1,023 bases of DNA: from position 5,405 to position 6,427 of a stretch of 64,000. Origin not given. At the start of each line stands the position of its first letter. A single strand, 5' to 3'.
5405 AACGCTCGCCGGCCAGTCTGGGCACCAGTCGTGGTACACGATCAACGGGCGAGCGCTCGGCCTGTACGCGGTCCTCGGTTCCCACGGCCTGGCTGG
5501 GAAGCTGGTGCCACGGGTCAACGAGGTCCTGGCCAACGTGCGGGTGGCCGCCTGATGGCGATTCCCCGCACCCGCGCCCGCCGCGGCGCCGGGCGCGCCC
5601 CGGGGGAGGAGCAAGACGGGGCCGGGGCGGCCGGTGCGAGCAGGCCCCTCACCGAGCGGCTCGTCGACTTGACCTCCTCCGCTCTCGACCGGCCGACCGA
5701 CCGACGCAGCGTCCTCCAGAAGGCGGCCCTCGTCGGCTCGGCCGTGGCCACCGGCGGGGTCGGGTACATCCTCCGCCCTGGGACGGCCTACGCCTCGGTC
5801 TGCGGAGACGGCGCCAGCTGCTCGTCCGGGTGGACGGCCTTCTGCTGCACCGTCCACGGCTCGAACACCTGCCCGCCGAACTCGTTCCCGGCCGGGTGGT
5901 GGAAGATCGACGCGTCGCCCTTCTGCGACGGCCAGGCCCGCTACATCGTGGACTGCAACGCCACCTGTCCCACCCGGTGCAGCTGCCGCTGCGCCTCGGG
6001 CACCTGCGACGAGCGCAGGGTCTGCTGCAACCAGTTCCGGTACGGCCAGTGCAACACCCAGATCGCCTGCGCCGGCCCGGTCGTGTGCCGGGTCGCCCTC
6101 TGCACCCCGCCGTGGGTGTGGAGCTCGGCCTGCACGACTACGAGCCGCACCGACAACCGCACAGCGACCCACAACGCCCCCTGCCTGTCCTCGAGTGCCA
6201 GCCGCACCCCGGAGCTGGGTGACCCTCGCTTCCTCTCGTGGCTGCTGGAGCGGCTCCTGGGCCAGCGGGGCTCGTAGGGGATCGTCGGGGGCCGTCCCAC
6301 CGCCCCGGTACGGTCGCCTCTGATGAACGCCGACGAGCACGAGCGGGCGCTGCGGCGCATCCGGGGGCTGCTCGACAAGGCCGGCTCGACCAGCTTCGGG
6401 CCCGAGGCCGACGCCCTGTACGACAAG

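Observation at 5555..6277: Start of Cys-rich protein overlaps upstream stop; TAT motif and unusually dense Cys content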

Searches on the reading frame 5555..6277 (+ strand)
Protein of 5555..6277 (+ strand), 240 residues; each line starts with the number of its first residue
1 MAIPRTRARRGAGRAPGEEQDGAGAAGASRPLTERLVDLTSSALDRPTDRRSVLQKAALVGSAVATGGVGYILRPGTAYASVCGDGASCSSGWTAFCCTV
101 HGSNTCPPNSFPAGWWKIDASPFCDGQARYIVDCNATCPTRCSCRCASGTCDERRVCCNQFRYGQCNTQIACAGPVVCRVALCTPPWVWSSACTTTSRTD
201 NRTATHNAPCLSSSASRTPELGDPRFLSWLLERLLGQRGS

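Call 3: search_protein_families(library=pfam, proteins=[window:5555-6277:+], max_evalue=1)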
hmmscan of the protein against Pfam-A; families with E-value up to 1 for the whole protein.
window:5555-6277:+ (240 aa): 0 families

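Call 4: search_solved_structures(query=window:5555-6277:+, max_evalue=10, show_alignments=3)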
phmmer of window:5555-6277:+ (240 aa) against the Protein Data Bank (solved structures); distinct sequences matched with E-value up to 10: 1.
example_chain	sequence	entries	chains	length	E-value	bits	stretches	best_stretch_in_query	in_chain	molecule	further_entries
1uyn_X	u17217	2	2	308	6.6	9.6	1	24-97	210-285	NALP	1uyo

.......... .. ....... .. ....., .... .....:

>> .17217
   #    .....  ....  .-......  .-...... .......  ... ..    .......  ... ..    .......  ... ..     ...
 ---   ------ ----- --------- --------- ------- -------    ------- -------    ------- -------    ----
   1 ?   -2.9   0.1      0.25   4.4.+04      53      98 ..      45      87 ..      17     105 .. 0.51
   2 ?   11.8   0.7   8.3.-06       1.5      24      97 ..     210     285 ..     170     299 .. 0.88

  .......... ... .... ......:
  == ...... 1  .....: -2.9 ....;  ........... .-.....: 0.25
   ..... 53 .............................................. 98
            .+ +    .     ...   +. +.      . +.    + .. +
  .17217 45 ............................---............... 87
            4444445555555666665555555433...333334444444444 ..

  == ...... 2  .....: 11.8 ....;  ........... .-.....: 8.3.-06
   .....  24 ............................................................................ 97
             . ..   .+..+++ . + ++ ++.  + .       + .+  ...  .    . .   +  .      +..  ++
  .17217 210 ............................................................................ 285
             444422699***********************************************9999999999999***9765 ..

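Call 5: search_protein_families(library=ncbifam, proteins=[window:5555-6277:+], max_evalue=1)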
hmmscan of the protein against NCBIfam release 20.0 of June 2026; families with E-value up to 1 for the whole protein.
window:5555-6277:+ (240 aa): 1 family
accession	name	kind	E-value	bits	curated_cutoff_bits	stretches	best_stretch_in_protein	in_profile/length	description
TIGR01409.1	TAT_signal_seq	domain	0.018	15.4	16.7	1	48-78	1-27/29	twin-arginine translocation signal domain-containing protein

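Call 7: find_homologous_proteins(query=window:5555-6274:+, max_evalue=0.001)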
Query window:5555-6274:+ (240 aa): 318 proteins with E <= 0.001 among 2095 candidates; the best 120 are listed.
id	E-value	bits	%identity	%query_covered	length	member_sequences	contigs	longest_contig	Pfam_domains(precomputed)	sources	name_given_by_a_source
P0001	6.9e-131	454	89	94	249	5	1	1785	-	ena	-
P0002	2.2e-129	449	82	100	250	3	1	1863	-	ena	-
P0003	7.4e-126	437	92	88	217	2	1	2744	-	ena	-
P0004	6.2e-121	421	89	82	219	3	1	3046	-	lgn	-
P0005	1.6e-115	403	82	85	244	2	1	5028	-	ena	-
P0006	5.4e-106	372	88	76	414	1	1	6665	-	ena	-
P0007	1.9e-105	370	84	80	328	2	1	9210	-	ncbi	ncbi:MAG: twin-arginine translocation signal domain-containing protein [Acidimicrobiales bacterium]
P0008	8.0e-104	365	80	83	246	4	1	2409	-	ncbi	-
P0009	3.7e-96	340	78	76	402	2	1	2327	-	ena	-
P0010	1.9e-95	337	81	75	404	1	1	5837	-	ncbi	-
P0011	2.3e-90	321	90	63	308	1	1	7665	PF14200.13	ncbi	-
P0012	1.1e-84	302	70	79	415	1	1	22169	-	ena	-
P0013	2.3e-71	259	56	88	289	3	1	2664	PF08310.18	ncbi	ncbi:MAG: LGFP repeat-containing protein, partial [Aquihabitans sp.]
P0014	5.0e-71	257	58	77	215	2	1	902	-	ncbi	-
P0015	1.6e-70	256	61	78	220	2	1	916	-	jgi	jgi:hypothetical protein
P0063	1.6e-57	213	52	82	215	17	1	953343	-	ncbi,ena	-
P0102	2.4e-54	203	53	73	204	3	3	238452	-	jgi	jgi:hypothetical protein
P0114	8.9e-54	201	51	78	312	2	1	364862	-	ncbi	ncbi:hypothetical protein [Jatrophihabitans fulvus]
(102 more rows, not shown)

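Call 11: search_solved_structures(query=A1, max_evalue=10, show_alignments=3)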
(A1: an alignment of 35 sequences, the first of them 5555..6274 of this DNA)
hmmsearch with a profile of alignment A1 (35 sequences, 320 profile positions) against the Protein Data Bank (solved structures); distinct sequences matched with E-value up to 10: 2.
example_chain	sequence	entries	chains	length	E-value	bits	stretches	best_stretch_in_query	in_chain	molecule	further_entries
3m7h_A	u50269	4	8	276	0.31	13.9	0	211-307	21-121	Putidacin L1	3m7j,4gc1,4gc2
4pdt_A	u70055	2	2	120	0.33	13.8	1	253-316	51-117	Mannose recognizing lectin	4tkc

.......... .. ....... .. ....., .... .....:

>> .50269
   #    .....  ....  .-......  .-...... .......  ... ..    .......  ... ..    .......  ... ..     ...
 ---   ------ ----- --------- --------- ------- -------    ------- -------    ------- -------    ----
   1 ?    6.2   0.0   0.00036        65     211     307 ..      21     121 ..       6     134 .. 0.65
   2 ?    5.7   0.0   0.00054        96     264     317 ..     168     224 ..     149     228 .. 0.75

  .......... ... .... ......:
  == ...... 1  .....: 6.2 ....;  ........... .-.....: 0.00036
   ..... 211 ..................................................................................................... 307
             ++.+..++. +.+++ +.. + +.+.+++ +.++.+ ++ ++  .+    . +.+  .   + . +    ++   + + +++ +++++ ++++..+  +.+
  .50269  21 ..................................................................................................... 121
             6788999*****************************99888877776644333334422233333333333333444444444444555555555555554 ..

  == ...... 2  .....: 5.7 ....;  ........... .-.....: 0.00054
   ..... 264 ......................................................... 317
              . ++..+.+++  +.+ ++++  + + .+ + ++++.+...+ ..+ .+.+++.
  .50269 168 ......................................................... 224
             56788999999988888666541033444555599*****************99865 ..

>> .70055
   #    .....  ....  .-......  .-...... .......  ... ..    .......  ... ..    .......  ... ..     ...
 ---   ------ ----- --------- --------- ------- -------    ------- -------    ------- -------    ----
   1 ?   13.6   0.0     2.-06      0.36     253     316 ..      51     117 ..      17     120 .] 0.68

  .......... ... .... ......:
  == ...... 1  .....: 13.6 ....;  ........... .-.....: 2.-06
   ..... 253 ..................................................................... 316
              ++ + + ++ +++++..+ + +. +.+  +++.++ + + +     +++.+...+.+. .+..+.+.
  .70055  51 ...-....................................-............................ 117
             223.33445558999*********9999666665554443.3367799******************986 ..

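Call 19: find_encoding_contigs(protein=P0063, flank=8000, max_places=2)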
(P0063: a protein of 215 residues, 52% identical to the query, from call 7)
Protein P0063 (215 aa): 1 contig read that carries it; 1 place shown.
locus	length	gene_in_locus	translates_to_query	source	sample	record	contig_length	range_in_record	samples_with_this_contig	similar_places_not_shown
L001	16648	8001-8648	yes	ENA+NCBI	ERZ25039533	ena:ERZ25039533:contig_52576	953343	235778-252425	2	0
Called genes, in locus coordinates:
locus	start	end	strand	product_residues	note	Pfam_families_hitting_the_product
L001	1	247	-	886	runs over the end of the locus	PF02347:GDC-P, PF01212:Beta_elim_lyase, PF21478:GcvP2_C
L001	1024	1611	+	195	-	-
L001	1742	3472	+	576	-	PF07969:Amidohydro_3, PF01979:Amidohydro_1 (weak)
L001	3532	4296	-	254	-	PF02219:MTHFR (faint)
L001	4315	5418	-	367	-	PF00296:Bac_luciferase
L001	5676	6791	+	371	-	PF07291:MauE (weak)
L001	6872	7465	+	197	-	-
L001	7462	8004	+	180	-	-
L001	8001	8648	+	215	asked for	-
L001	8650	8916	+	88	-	-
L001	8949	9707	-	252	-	PF00795:CN_hydrolase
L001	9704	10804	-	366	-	PF00155:Aminotran_1_2, PF00266:Aminotran_5, PF01041:DegT_DnrJ_EryC1 (weak), PF01053:Cys_Met_Meta_PP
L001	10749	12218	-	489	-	PF01370:Epimerase, PF03435:Sacchrp_dh_NADP (weak), PF05368:NmrA (weak), PF13460:NAD_binding_10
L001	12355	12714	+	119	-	-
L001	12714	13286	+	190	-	PF13302:Acetyltransf_3, PF00583:Acetyltransf_1 (weak)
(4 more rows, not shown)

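Call 20: find_encoding_contigs(protein=P0114, flank=8000, max_places=2)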
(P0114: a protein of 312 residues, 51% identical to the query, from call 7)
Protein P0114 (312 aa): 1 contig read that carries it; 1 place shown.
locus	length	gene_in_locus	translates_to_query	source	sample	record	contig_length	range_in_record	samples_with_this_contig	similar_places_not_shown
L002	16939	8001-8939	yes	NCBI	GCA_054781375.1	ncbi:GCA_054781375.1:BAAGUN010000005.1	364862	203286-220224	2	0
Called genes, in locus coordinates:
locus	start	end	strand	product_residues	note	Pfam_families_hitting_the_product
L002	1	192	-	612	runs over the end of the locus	PF02770:Acyl-CoA_dh_M, PF00441:Acyl-CoA_dh_1, PF22924:ACOX_C_alpha1 (weak), PF12806:Acyl-CoA_dh_C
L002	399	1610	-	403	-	PF00389:2-Hacid_dh, PF02826:2-Hacid_dh_C, PF01842:ACT (weak), PF22629:ACT_AHAS_ss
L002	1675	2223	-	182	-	PF00903:Glyoxalase, PF22677:Ble-like_N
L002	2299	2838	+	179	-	PF01047:MarR, PF12802:MarR_2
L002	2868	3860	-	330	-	PF26571:VldE, PF01471:PG_binding_1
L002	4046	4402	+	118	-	PF01740:STAS, PF13466:STAS_2 (weak)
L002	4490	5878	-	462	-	PF01833:TIG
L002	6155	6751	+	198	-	-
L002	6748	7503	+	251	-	-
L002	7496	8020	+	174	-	-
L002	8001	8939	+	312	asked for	-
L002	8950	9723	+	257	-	-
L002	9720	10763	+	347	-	PF04655:APH_6_hur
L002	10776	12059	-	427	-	PF00083:Sugar_tr (weak), PF07690:MFS_1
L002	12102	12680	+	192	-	PF00440:TetR_N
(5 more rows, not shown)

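Call 21: find_encoding_contigs(protein=P0102, flank=8000, max_places=2)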
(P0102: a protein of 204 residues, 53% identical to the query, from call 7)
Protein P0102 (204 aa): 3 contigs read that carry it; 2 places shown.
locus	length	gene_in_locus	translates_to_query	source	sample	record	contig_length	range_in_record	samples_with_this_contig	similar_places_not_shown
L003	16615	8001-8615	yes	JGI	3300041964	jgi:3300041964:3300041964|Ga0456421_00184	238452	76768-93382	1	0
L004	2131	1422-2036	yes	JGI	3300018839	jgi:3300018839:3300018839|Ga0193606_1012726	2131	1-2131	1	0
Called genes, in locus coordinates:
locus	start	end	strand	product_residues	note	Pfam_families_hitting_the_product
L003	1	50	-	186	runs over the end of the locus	-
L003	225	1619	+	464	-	PF03007:WS_DGAT_cat, PF06974:WS_DGAT_C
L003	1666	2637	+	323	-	PF01734:Patatin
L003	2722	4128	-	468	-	-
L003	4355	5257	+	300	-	PF00563:EAL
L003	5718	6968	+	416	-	PF00171:Aldedh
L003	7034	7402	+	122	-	-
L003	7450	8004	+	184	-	PF07291:MauE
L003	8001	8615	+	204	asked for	-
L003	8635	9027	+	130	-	-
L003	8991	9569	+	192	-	-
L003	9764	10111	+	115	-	-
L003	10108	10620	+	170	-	-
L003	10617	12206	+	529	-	PF26549:Tricorn_N (weak), PF26550:Tricorn_2nd (faint), PF07676:PD40 (faint), PF00395:SLH (weak)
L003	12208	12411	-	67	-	PF11272:DUF3072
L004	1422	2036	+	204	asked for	-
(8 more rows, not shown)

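Call 22: predict_structure(alignment_id=A2)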
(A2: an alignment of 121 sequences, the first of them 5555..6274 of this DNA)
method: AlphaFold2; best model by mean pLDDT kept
length: 240 residues; sequences in the alignment: 121
mean_pLDDT: 73.6   pTM: 0.54
mean pLDDT of the five models: 73.6, 73.3, 72.7, 72.7, 68.8
residues with pLDDT >= 90: 62; 70-90: 82; 50-70: 61; < 50: 35
segments of 3 or more residues with pLDDT < 50: 5-8, 12-26, 74-76, 207-212
pLDDT, mean of each block of 10 residues (from residue 1): 48 43 52 77 70 62 52 51 83 89 92 91 89 93 93 93 74 92 92 76 54 52 79 71
secondary structure, 60 per line:
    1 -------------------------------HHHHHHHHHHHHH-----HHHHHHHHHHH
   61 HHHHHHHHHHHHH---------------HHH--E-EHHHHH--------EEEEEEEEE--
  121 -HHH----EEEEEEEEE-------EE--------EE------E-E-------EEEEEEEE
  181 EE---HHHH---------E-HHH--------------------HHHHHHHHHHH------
elements in order: H32-44 H50-73 H97-101 E110-118 E129-137 E173-182 H186-189 H224-234

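Call 25: fold_search(model_id=the predicted structure, library=pdb)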
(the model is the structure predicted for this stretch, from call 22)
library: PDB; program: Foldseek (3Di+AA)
matches with E <= 10: 12; with E <= 0.001: 0
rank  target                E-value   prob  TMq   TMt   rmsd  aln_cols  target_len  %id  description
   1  2k5v_MODEL_1_A        2.8e+00  0.01  0.07  0.14   5.4        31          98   13  SOLUTION NMR STRUCTURE OF the second OB-fold domain of replication protein A from Methanococcus maripaludis. N (released 2008-08-19)
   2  9qub_C                5.0e+00  0.03  0.13  0.16   7.6        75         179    7  Cryo-EM structure of the human NHA2-Fab complex (released 2025-05-14)
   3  8ity_M                5.3e+00  0.01  0.11  0.07  17.3       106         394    8  human RNA polymerase III pre-initiation complex closed DNA 1 (released 2023-06-07)
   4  7la5_A                6.1e+00  0.02  0.09  0.07   7.5        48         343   10  Structure of human GGT1 in complex with Lnt1-172 compound. (released 2022-01-12)
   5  3eom_D                6.5e+00  0.01  0.07  0.04   7.8        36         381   19  2.4 A crystal structure of native glutaryl-coa dehydrogenase from Burkholderia pseudomallei (released 2008-10-21)
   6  3of6_C                6.9e+00  0.01  0.12  0.12   9.8        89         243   15  Human pre-T cell receptor crystal structure (released 2010-10-20)
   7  6bpe_C                7.4e+00  0.01  0.13  0.15  11.4        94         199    7  Plasmodium vivax reticulocyte binding protein 2b (PvRBP2b) bound to monoclonal antibody 6H1 (released 2018-06-20)
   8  9pru_B                7.8e+00  0.01  0.11  0.12  10.3        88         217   11  Complex of the 3G8 Fab bound to Fc gamma receptor 3a / CD16a F158 allotype (released 2025-12-31)
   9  3fig_B                8.4e+00  0.02  0.09  0.04   4.0        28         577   21  Crystal Structure of Leucine-bound LeuA from Mycobacterium tuberculosis (released 2008-12-23)
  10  3rvu_D                8.4e+00  0.01  0.11  0.11  11.2        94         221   12  Structure of 4C1 Fab in C2221 space group (released 2012-01-11)
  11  3of6_B                8.4e+00  0.01  0.12  0.12   8.7        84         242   13  Human pre-T cell receptor crystal structure (released 2010-10-20)
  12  9p97_H                8.9e+00  0.01  0.12  0.13  10.2        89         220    9  CryoEM structure of the closed integrin alphaEbeta7 bound to fab LF61 (released 2025-09-24)

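Call 32: find_related_loci(query=A1, collection=genome_contigs, flank=9000)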
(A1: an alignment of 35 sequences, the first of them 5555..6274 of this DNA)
Query A1 (240 aa) in genome_contigs; peptide patterns used: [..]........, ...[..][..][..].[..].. (x = any residue, [..] = any of these).
598 stretches matched a pattern (row limit reached: there are more); 558 encode a relative of the query (tblastn E <= 1e-3); the best 80 are kept; 80 distinct loci.
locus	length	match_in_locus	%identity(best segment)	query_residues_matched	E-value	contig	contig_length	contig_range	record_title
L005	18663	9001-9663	78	3-219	3e-110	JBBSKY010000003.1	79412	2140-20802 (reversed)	MAG: Acidimicrobiales bacterium isolate metawrap_LS4_35 metawrap_LS4_35_K_297830_L_79412_cov_52.7584, whole genome shotg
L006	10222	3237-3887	79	5-212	2e-109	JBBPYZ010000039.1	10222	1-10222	MAG: Acidimicrobiales bacterium isolate bin.234 bin.234_S1Ck141_113543_length_10222_cov_16.1789, whole genome shotgun se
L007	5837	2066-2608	81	32-211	4e-97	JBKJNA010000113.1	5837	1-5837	MAG: Acidimicrobiales bacterium isolate ant_bin.349 S1Ck117_4036307_flag_1_multi_13.0000_len_5837, whole genome shotgun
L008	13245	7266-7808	80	32-211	2e-97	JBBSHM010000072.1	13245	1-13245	MAG: Acidimicrobiales bacterium isolate LS2_sbin.68 LS2_sbin.68_K_447006_L_13245_cov_20.9162, whole genome shotgun seque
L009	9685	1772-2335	64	28-216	4e-78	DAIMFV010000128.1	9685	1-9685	MAG TPA_asm: Acidimicrobiales bacterium isolate CTOTU2458 NODE_2985_length_9685_cov_4.612461, whole genome shotgun seque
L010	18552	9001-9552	63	28-213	1e-75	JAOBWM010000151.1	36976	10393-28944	MAG: Acidimicrobiales bacterium isolate RYN_37 scaffold_474641, whole genome shotgun sequence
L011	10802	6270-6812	63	32-214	2e-75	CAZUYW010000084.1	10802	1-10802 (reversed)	MAG TPA_asm: uncultured Iamiaceae bacterium isolate SRP257259_co1_121 genome assembly, contig: NODE_8976_length_10802_co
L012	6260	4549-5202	54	1-213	4e-75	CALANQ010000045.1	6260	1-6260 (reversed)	MAG TPA_asm: uncultured Acidimicrobiales bacterium isolate SRR3901708_bin.4_CONCOCT_v1.1_MAG genome assembly, contig: ER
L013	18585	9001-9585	61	32-222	2e-74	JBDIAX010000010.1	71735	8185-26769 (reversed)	MAG: Acidimicrobiia bacterium isolate AS-MESO-3CA.371 NODE_1416_length_71735_cov_5.729493, whole genome shotgun sequence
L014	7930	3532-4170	56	8-222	2e-74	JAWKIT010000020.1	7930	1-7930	MAG: Acidimicrobiales bacterium isolate ABC1.139 ABC1.139.fa-20, whole genome shotgun sequence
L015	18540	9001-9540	62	32-213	2e-74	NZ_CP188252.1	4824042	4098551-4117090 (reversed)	Aquihabitans sp. McL0605 chromosome, complete genome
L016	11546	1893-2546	54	1-213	2e-74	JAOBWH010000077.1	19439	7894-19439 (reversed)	MAG: Ilumatobacteraceae bacterium isolate RYN_32 scaffold_1716156, whole genome shotgun sequence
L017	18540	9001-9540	62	32-213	1e-74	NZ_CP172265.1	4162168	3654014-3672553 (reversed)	Aquihabitans daechungensis strain DSM 27986 chromosome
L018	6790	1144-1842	58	4-222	1e-74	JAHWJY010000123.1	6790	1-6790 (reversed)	MAG: Actinomycetota bacterium isolate 0712_bin1 NODE_1665_length_6790_cov_36.443059, whole genome shotgun sequence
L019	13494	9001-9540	61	32-213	9e-74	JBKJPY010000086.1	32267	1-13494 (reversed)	MAG: Acidimicrobiales bacterium isolate ant_bin.480 k117_4213362, whole genome shotgun sequence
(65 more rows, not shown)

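Call 51: find_encoding_contigs(protein=window:5555-6274:+, flank=3000, max_places=3)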
Protein window:5555-6274:+ (240 aa): no gene with exactly this product is on record in the collection.
